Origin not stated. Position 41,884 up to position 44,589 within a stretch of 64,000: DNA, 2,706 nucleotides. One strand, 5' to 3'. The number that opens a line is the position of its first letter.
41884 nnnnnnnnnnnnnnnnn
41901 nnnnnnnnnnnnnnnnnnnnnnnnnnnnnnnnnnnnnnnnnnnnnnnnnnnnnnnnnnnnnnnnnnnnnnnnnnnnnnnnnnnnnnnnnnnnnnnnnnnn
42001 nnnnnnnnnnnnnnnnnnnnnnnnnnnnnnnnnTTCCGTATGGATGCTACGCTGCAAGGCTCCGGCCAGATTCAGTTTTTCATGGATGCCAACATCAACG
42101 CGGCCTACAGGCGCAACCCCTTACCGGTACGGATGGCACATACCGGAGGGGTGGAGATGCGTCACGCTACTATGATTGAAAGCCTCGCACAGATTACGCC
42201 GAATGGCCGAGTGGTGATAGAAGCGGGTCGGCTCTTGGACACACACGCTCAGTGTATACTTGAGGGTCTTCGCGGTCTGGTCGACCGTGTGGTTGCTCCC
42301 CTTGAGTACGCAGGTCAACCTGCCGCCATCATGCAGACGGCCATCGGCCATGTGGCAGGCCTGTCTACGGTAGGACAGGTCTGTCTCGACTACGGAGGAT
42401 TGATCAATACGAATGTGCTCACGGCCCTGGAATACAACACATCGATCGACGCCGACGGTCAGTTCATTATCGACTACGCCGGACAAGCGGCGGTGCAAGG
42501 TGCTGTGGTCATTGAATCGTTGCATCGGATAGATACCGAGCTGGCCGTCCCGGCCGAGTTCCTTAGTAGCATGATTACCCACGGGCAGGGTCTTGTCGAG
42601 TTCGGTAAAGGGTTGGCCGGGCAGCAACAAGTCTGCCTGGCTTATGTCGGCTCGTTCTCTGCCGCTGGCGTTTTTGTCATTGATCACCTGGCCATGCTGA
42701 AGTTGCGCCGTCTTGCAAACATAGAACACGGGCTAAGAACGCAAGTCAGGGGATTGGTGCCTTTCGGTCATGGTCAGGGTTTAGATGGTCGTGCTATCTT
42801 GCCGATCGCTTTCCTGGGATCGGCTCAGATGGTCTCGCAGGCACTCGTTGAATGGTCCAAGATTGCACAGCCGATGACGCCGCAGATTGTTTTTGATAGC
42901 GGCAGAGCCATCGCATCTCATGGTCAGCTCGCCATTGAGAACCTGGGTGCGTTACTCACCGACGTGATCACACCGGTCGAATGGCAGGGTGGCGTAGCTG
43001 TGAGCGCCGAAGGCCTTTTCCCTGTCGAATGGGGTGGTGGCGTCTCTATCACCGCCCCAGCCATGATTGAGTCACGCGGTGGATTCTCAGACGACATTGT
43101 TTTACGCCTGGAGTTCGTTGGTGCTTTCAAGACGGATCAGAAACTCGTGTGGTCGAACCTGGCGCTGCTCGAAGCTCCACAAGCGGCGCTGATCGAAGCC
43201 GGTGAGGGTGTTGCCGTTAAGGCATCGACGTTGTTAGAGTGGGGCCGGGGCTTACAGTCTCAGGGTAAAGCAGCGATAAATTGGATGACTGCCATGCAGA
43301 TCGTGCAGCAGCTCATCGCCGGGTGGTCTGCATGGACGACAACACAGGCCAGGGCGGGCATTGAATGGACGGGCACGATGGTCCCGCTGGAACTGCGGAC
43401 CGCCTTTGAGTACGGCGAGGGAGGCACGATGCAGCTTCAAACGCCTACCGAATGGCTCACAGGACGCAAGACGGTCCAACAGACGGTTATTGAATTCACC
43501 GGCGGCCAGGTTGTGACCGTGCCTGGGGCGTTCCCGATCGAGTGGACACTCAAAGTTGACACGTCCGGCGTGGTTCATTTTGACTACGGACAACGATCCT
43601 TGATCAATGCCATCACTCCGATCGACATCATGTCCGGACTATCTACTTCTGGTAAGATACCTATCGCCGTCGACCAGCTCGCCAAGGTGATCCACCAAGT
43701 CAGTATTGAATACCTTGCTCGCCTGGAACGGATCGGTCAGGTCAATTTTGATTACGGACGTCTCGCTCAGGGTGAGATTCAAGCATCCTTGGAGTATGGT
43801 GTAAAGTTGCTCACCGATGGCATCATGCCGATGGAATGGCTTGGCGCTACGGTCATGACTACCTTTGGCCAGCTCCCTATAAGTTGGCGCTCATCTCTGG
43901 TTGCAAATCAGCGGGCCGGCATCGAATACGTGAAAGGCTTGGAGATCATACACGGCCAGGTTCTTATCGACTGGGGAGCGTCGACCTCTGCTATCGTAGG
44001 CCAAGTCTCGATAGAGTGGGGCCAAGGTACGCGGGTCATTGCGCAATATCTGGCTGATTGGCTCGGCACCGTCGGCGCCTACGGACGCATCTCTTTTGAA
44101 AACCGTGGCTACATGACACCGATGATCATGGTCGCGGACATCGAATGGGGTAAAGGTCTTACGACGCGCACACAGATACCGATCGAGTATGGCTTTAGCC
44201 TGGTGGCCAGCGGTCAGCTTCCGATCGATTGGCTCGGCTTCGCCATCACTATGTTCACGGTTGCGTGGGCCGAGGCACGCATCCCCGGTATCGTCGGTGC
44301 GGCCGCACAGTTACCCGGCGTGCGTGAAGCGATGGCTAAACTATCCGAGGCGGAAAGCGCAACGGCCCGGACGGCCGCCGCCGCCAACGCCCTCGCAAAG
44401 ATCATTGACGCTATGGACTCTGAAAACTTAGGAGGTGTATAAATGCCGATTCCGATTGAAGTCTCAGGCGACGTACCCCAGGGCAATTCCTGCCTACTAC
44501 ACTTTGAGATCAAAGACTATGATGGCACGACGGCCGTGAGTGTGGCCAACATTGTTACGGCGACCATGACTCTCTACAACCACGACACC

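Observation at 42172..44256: About 49 consecutive 14-residue [LIV]-[ED]-[WYF]-x-G repeats form a ~700-aa array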

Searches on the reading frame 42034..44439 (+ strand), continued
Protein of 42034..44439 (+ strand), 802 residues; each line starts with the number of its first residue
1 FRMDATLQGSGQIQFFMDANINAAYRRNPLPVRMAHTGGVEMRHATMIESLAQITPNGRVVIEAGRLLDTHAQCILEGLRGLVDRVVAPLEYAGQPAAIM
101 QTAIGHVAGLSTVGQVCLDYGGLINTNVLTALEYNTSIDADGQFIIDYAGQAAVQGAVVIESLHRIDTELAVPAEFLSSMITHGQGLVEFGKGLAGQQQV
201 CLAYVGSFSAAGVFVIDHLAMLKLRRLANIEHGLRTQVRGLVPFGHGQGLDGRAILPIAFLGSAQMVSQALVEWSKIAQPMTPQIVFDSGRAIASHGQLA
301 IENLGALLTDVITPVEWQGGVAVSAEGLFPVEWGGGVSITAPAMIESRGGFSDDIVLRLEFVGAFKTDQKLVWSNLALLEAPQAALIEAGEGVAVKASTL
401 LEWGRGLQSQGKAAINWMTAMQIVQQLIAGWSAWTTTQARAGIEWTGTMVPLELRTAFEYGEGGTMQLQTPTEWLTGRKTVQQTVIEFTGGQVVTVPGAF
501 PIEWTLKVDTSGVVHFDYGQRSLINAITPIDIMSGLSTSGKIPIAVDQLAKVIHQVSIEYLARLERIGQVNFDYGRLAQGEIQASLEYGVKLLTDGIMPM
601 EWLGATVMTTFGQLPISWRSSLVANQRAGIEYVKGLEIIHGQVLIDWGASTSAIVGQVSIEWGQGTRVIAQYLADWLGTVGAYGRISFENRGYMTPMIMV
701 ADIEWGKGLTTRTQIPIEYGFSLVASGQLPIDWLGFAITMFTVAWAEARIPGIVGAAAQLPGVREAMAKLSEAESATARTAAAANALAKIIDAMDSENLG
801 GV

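Call 95: search_dna_similar(query=P0022, collection=phages, mode=protein, max_rows=25, max_evalue=0.001)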
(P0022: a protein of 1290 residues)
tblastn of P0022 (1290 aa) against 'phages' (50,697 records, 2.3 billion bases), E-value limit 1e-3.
Records with a match: 1; places in all: 1; records where one place covers at least 80% of the query: 0.
Best place of each record, by identity: <60% 1.
By first word of the organism name: Streptomyces 1.
By host as written in the record: Streptomyces toxytricini NRRL B-5426 1.
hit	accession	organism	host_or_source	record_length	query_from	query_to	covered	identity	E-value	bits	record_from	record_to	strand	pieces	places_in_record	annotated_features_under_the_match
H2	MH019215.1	Streptomyces phage Yara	Streptomyces toxytricini NRRL B-5426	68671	118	182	5%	41.5%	1e-7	62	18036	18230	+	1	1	22: hypothetical protein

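Call 100: find_encoding_contigs(protein=P0027, flank=10000, max_places=1)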
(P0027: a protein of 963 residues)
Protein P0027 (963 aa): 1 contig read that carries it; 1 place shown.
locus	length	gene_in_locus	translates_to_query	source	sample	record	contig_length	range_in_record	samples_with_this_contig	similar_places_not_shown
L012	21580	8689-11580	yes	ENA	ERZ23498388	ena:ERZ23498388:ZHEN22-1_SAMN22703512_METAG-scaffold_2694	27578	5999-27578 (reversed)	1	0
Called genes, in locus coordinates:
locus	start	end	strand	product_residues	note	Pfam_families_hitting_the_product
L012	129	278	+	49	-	-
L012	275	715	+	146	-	-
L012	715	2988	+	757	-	PF16510:P22_portal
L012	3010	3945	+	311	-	-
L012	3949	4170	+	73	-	-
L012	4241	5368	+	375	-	PF13252:Phage_capsid_3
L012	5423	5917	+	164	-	-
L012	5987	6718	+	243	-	-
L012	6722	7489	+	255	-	PF24175:SU10_adaptor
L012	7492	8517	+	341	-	-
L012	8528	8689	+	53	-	-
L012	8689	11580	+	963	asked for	-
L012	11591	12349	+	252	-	-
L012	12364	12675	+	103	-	PF23148:Gp77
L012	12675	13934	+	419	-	-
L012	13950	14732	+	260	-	-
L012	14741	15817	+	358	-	-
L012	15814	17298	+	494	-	-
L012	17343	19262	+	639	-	-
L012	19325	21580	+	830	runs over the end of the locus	-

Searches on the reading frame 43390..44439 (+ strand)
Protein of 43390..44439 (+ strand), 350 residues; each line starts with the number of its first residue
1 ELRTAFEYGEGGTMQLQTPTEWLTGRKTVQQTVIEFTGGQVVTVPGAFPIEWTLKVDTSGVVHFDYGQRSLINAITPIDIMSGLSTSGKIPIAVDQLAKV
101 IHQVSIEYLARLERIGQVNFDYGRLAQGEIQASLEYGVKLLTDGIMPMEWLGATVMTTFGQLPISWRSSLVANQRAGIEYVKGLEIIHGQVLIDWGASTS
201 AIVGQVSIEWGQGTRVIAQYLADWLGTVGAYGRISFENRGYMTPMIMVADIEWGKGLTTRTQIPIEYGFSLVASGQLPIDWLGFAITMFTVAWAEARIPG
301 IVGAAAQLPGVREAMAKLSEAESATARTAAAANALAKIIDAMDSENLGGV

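Call 46: find_homologous_proteins(query=A4, max_evalue=0.001)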
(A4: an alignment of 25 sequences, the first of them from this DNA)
Query A4 (25 sequences): 8000 candidates shared short words with the query, none scored E <= 0.001.
